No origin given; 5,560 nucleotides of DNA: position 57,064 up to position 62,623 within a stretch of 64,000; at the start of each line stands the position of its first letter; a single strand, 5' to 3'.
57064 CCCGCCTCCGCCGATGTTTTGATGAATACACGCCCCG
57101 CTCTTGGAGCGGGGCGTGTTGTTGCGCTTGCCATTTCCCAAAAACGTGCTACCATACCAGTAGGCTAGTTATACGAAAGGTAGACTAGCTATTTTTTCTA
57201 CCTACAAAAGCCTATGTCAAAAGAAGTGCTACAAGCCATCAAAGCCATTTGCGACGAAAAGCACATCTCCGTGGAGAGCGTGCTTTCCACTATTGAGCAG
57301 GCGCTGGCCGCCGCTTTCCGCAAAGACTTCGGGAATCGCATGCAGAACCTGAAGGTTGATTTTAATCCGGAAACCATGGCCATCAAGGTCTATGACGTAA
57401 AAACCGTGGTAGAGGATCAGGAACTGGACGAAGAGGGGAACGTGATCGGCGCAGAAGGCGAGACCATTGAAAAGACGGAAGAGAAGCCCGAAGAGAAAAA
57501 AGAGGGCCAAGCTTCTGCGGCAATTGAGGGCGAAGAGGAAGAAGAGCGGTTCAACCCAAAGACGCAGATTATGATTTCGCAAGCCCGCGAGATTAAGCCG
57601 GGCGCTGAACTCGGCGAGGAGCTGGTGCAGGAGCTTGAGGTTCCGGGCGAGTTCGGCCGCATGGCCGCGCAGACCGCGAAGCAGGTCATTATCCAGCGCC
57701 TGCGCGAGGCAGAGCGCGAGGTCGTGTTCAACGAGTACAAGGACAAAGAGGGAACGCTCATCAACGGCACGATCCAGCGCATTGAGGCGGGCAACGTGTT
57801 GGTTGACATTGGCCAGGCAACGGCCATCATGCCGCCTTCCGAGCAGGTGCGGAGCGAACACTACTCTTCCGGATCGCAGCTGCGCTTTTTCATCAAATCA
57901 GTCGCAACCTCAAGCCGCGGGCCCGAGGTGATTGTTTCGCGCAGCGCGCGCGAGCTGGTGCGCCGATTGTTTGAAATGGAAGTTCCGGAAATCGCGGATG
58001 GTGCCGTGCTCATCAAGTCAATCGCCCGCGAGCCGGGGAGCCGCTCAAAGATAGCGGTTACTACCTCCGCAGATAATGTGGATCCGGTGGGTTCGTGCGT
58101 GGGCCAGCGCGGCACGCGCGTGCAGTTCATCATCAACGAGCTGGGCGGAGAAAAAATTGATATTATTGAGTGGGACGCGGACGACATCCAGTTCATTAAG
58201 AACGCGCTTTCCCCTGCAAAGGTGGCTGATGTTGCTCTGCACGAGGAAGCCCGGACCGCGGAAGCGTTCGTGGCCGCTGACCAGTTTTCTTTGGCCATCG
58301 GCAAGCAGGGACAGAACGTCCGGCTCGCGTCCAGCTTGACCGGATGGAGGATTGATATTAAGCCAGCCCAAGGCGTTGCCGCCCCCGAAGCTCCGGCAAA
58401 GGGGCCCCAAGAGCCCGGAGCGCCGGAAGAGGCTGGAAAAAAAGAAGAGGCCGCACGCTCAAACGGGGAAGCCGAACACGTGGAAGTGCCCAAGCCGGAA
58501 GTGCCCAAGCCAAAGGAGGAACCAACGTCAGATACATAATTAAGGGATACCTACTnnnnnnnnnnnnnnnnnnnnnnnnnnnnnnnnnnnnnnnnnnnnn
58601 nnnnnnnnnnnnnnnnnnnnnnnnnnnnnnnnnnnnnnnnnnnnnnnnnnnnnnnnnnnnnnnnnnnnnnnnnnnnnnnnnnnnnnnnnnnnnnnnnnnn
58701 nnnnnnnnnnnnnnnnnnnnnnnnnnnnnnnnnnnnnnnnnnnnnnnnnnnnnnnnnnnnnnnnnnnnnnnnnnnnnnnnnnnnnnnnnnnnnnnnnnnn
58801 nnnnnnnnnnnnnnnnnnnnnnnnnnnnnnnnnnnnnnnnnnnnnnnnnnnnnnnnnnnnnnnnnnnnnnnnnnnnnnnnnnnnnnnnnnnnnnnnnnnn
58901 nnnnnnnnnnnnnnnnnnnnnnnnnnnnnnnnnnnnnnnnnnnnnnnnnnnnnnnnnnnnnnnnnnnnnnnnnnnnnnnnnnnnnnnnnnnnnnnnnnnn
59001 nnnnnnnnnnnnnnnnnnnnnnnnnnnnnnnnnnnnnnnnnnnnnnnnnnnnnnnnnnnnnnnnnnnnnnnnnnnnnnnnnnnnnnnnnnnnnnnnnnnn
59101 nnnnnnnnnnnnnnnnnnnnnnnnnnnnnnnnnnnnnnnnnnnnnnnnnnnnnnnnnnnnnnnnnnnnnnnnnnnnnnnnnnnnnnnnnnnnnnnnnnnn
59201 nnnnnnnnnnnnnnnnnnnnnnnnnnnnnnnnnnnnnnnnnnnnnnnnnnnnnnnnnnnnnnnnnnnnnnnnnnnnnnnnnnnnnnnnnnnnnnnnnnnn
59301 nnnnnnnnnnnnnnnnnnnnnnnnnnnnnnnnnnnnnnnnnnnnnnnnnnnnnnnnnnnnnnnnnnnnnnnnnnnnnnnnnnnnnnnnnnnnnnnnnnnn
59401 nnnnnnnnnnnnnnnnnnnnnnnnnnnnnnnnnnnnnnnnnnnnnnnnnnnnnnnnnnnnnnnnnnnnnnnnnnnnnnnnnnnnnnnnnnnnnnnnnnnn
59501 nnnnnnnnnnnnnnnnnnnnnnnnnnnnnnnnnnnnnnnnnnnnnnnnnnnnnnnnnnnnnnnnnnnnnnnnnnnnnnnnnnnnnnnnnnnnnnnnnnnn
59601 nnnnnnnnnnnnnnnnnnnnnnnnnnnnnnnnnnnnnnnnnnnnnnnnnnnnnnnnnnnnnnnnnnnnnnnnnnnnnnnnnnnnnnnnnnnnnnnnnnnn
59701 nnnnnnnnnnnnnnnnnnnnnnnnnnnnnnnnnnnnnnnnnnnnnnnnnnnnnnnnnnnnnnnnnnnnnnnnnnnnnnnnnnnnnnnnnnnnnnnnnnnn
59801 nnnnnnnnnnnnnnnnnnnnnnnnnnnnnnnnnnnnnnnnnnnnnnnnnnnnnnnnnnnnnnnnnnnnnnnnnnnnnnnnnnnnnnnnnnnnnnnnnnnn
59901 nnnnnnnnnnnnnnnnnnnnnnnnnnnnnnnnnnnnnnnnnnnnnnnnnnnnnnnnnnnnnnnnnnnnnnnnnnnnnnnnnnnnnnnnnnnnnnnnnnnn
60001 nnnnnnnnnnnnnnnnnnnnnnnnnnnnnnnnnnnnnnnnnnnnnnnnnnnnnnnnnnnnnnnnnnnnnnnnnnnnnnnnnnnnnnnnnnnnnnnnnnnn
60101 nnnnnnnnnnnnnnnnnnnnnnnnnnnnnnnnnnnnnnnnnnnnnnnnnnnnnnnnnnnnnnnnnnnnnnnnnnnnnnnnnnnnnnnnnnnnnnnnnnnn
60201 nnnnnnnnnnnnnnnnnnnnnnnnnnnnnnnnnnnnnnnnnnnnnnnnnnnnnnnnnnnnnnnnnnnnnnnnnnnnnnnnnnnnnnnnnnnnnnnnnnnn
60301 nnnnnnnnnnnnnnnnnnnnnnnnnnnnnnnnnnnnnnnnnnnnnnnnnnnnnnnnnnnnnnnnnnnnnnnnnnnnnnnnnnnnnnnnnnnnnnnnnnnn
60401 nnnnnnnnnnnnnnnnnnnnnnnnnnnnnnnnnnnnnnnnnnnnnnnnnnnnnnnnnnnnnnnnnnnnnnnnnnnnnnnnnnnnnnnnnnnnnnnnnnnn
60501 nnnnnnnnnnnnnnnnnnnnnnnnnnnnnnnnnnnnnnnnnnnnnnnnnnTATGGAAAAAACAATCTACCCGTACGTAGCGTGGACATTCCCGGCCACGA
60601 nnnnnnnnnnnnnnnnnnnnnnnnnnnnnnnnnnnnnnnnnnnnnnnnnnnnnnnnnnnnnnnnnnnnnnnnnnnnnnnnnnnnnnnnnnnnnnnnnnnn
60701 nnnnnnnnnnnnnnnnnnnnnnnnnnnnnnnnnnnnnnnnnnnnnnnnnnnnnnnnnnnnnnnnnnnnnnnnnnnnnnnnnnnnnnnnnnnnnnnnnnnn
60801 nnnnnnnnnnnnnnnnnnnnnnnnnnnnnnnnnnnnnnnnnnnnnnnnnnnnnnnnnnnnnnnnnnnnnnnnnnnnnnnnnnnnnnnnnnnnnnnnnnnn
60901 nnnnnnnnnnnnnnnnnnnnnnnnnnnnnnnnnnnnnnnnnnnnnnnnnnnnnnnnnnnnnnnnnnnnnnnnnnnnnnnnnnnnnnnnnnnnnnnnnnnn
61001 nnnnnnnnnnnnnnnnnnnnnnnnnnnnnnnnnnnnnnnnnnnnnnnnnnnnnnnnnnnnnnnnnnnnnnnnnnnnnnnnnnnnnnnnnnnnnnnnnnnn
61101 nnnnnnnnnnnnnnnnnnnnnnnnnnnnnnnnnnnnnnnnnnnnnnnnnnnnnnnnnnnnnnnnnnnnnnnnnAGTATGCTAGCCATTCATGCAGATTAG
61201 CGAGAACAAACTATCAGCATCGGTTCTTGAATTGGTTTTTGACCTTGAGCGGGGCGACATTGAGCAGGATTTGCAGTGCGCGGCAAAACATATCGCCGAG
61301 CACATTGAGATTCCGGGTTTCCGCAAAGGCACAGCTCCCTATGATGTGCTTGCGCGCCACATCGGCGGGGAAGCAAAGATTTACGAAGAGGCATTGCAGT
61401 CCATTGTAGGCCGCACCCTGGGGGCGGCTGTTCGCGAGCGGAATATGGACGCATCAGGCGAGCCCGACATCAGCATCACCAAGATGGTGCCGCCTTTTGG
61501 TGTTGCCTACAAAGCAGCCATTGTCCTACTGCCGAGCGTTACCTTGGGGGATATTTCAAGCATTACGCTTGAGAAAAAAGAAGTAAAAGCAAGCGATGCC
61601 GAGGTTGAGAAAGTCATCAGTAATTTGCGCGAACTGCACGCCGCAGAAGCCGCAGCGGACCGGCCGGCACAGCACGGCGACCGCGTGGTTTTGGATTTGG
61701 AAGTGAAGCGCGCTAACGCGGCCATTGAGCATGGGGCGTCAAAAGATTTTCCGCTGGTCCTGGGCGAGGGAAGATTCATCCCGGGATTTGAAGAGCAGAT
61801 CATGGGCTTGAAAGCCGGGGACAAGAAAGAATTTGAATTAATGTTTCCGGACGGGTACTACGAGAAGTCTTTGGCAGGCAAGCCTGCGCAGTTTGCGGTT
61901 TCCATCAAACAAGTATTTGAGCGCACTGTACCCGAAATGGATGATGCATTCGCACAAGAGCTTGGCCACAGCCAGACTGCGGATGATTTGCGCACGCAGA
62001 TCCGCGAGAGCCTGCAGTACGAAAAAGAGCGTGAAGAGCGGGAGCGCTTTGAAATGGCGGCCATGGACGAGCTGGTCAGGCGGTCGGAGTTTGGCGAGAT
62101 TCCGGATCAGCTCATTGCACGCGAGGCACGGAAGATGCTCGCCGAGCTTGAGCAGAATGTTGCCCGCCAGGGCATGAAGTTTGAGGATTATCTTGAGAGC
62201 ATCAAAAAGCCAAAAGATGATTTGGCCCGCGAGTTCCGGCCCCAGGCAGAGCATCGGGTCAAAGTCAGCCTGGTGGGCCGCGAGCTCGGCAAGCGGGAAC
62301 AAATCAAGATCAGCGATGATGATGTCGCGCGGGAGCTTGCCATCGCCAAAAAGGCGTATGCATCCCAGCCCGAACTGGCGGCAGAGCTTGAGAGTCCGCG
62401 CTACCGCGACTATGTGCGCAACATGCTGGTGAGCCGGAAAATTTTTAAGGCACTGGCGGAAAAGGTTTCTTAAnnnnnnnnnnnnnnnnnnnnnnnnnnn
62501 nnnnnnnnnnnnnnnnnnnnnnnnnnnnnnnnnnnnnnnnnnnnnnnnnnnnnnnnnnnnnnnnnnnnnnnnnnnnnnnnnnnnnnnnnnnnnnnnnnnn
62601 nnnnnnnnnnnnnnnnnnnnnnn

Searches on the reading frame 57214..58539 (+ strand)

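Call 45: search_protein_families(library=pfam, proteins=[window:57214-58539:+], max_evalue=0.0001)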
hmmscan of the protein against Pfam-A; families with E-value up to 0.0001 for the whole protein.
window:57214-58539:+ (441 aa): 4 families
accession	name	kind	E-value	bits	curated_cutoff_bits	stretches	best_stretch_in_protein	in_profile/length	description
PF08529.16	NusA_N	-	1.2e-31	109.9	23.8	1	4-169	1-119/119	NusA N-terminal domain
PF13184.12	KH_5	-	6.3e-28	97.2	27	1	274-341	1-68/69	NusA-like KH domain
PF23095.1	KH_NusA_C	-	4.9e-05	23.7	34.2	0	355-382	7-34/59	Transcription termination/antitermination protein NusA, KH domain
PF00013.35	KH_1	-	8.3e-05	22.7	21.5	0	352-384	5-37/66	KH domain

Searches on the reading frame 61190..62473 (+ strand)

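Call 45: search_protein_families(library=pfam, proteins=[window:61190-62473:+], max_evalue=0.0001)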
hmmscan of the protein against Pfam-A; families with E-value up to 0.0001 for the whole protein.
window:61190-62473:+ (427 aa): 3 families
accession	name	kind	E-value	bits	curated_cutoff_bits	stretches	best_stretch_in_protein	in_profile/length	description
PF05697.18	Trigger_N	-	1.1e-29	104.1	22.2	1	1-146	1-144/144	Bacterial trigger factor protein (TF)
PF05698.19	Trigger_C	-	3.5e-28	99.1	22.7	1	263-423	1-161/162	Bacterial trigger factor protein (TF) C-terminus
PF00254.34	FKBP_C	-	1.4e-11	45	21.1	1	158-239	3-93/94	FKBP-type peptidyl-prolyl cis-trans isomerase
